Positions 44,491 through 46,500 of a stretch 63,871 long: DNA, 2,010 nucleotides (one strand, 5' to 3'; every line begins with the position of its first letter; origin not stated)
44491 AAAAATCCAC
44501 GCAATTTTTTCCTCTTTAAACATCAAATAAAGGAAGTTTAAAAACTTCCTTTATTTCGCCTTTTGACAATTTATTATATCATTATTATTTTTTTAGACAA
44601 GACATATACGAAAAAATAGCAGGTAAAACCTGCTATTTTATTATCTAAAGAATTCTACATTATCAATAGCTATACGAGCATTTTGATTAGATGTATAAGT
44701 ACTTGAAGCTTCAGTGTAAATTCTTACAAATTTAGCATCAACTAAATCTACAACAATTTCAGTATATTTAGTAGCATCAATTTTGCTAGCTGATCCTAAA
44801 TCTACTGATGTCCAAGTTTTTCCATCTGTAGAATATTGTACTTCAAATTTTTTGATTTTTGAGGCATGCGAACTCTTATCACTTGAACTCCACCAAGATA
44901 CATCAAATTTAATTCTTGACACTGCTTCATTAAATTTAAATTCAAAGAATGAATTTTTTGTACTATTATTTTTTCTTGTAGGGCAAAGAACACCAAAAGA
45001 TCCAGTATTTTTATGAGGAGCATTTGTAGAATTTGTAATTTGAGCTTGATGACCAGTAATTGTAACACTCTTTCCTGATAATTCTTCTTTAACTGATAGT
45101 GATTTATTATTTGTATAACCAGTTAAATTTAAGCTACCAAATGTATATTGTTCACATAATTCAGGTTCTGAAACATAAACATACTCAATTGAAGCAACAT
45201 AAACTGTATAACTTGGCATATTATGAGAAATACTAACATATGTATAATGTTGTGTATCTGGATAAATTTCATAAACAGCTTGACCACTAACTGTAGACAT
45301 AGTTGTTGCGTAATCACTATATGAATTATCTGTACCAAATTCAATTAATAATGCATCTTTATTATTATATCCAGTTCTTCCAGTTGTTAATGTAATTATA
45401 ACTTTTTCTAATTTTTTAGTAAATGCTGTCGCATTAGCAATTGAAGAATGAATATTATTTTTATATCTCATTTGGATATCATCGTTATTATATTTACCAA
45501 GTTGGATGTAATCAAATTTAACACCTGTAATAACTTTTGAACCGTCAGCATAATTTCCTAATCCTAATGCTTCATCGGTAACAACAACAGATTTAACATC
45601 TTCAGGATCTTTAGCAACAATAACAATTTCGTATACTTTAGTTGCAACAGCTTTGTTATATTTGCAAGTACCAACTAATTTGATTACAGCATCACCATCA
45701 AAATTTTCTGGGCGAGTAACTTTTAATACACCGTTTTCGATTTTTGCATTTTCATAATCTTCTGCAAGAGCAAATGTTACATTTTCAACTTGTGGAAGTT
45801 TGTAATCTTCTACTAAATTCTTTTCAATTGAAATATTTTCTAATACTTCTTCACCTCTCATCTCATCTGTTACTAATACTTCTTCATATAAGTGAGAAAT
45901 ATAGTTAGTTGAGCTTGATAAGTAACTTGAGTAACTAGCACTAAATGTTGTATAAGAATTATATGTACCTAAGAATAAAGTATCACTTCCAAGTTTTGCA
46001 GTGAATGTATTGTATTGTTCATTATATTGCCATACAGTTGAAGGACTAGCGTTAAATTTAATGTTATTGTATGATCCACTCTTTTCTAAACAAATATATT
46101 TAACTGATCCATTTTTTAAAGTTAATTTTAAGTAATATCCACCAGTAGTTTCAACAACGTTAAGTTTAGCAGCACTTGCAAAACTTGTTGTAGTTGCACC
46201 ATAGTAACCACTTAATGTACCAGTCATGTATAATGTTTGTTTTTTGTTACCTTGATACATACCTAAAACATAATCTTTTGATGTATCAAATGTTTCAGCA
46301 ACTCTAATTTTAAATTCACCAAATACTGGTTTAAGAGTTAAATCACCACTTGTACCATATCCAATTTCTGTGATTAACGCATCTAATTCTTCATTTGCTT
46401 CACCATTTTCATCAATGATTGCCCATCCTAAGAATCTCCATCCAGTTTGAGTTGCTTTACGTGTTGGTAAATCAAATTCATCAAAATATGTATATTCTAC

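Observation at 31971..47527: A 15.5-kb block of two separately transcribed giant lipoprotein genes sits between dnaJ and rsmE, where prmA normally lies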

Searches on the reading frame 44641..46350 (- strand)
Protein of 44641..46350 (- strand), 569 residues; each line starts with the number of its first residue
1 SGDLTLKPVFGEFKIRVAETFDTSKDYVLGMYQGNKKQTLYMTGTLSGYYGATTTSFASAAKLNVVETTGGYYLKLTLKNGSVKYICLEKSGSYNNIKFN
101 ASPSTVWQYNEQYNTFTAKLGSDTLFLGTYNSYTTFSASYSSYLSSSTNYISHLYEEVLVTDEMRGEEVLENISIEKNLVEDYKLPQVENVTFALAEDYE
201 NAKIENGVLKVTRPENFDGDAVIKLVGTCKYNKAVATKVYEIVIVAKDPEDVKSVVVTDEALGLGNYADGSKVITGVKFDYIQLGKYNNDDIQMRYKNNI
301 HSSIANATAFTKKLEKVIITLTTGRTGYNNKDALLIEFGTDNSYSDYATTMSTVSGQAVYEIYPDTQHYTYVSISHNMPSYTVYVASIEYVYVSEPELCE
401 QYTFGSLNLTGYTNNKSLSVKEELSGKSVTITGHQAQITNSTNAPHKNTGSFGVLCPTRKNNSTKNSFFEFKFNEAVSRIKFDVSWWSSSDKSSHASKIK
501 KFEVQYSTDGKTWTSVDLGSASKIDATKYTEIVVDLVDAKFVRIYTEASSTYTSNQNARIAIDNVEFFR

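Call 74: search_solved_structures(query=window:44641-46350:-, max_evalue=1)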
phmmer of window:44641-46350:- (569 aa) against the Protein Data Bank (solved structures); distinct sequences matched with E-value up to 1: 3.
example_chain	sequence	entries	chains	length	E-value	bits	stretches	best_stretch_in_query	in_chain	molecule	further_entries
2j7m_A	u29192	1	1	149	0.073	15.2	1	494-556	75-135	HYALURONIDASE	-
2j1a_A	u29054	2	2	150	0.074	15.2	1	494-556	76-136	HYALURONIDASE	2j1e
8x6f_D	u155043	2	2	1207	0.31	13.2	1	215-329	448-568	DNA-directed RNA polymerase subunit beta'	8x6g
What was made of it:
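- Tried and rejected: There was only a non-significant CBM32 hit at E 0.07 (call 74).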
